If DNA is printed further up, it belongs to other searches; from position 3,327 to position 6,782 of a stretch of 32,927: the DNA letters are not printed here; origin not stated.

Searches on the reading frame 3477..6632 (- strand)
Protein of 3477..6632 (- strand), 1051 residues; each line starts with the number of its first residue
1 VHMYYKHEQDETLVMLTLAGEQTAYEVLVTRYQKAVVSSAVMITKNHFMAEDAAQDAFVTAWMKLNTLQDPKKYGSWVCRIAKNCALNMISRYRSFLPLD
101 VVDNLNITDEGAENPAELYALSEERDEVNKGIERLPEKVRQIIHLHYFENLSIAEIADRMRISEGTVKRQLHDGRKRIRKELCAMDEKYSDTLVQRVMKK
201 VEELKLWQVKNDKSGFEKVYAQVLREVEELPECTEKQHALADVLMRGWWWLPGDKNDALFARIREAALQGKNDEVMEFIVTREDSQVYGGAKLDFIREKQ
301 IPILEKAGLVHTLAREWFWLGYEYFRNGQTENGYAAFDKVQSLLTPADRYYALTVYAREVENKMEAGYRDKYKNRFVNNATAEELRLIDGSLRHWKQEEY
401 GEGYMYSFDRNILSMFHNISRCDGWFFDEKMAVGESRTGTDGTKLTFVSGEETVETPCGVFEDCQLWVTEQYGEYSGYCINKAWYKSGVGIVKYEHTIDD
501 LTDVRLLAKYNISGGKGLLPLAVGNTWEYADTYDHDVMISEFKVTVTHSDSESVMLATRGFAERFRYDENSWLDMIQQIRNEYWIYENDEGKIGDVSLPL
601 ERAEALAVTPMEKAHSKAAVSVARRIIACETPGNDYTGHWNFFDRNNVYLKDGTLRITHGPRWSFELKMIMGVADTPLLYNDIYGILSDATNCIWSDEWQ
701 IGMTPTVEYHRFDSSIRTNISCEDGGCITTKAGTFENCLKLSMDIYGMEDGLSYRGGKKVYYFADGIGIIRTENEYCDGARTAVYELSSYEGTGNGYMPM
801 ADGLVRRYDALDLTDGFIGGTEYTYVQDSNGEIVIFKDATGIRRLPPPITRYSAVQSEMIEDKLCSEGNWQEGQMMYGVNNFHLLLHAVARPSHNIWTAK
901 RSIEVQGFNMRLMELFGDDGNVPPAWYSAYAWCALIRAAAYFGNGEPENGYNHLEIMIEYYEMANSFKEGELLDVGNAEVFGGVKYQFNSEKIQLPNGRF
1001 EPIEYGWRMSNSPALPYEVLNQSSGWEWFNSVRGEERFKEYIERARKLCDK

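Call 8: search_protein_families(library=pfam, proteins=[window:3477-6632:-], max_evalue=0.001)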
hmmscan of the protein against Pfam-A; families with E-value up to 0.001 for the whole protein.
window:3477-6632:- (1051 aa): 7 families
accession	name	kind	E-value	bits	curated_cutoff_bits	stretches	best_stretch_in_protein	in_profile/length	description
PF08281.18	Sigma70_r4_2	-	1.4e-15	57.1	25.7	1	131-178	7-54/54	Sigma-70, region 4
PF04545.22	Sigma70_r4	-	8e-13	48.1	24.1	1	132-180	2-50/50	Sigma-70, region 4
PF04542.20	Sigma70_r2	-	3.4e-10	40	24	1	28-94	1-69/71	Sigma-70 region 2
PF21347.3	DUF3108_like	-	1.9e-08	34.8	27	1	728-774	142-186/199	DUF3108-like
PF07638.17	Sigma70_ECF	-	2.7e-06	27.8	21.1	1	126-182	127-183/185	ECF sigma factor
PF04297.20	UPF0122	-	0.00043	20.9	22.7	0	135-189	18-68/101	Putative helix-turn-helix protein, YlxM / p13 like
PF06530.18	Phage_antitermQ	-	0.00083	19.7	26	0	136-188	64-116/118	Phage antitermination protein Q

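Call 39: search_protein_families(library=pfam, alignment_id=A2, max_evalue=0.00001)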
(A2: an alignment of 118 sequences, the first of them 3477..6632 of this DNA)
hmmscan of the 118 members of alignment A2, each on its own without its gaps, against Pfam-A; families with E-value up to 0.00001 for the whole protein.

A. member 1, window:3477-6632:- (1051 aa): 5 families
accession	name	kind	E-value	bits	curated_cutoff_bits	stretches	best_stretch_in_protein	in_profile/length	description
PF08281.18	Sigma70_r4_2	-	1.4e-15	57.1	25.7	1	131-178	7-54/54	Sigma-70, region 4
PF04545.22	Sigma70_r4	-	8e-13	48.1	24.1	1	132-180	2-50/50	Sigma-70, region 4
PF04542.20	Sigma70_r2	-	3.4e-10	40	24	1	28-94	1-69/71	Sigma-70 region 2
PF21347.3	DUF3108_like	-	1.9e-08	34.8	27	0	728-774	142-186/199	DUF3108-like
PF07638.17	Sigma70_ECF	-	2.7e-06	27.8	21.1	1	126-182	127-183/185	ECF sigma factor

B. families by the number of members that match (of 118 scanned): 153 families (the first 25 are shown)
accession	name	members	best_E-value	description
PF00239.26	Resolvase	5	1.5e-31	Resolvase, N terminal domain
PF02518.31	HATPase_c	4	5e-28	Histidine kinase-, DNA gyrase B-, and HSP90-like ATPase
PF07508.19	Recombinase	4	1e-21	Recombinase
PF13408.12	Zn_ribbon_recom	4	9.6e-14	Recombinase zinc beta ribbon domain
PF00072.30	Response_reg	3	3e-43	Response regulator receiver domain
PF00132.30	Hexapep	3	7.5e-23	Bacterial transferase hexapeptide (six repeats)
PF02719.21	Polysacc_synt_2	2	4.1e-104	Polysaccharide biosynthesis protein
PF01370.27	Epimerase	2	1e-53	NAD dependent epimerase/dehydratase family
PF16363.11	GDP_Man_Dehyd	2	4e-49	GDP-mannose 4,6 dehydratase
PF03062.24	MBOAT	2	4.6e-33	MBOAT, membrane-bound O-acyltransferase family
PF00270.35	DEAD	2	2.3e-28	DEAD/DEAH box helicase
PF00165.29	HTH_AraC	2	4e-27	Bacterial regulatory helix-turn-helix proteins, AraC family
PF12833.13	HTH_18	2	1.1e-22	Helix-turn-helix domain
PF00512.31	HisKA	2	1.3e-19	His Kinase A (phospho-acceptor) domain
PF01381.28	HTH_3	2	1.1e-18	Helix-turn-helix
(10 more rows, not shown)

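Call 40: search_protein_families(library=padloc, alignment_id=A2, max_evalue=0.00001)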
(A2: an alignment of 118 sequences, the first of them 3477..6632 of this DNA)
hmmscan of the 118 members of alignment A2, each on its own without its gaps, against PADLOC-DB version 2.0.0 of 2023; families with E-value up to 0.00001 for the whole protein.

A. member 1, window:3477-6632:- (1051 aa): 0 families

B. families by the number of members that match (of 118 scanned): 144 families (the first 25 are shown)
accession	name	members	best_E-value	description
PDLC01439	typeIV_DinG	2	2.8e-90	CAS-IV-A; associated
PDLC03859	LmuB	2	1.8e-28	-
PDLC02926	HTH_VI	2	1.9e-14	-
PDLC04135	mad3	2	6e-10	mads_3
PDLC04391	PDC-M07A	2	6.8e-08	-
PDLC00519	JetC1|JetC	1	0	DUF3584 domain; MukB-like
PDLC02861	DpdF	1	2.7e-199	DpdF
PDLC02864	DpdF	1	3.7e-189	DpdF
PDLC00505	JetC1|JetC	1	7.3e-185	DUF3584 domain; MukB-like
PDLC00449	JetA1|JetA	1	1.7e-142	DUF5716 domain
PDLC02870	DpdF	1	2.5e-132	DpdF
PDLC00510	JetC1|JetC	1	2.1e-123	DUF3584 domain; MukB-like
PDLC03928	PsyrT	1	1.2e-112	-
PDLC00508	JetC1|JetC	1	2.2e-110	DUF3584 domain; MukB-like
PDLC04836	PDC-S04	1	2.7e-110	-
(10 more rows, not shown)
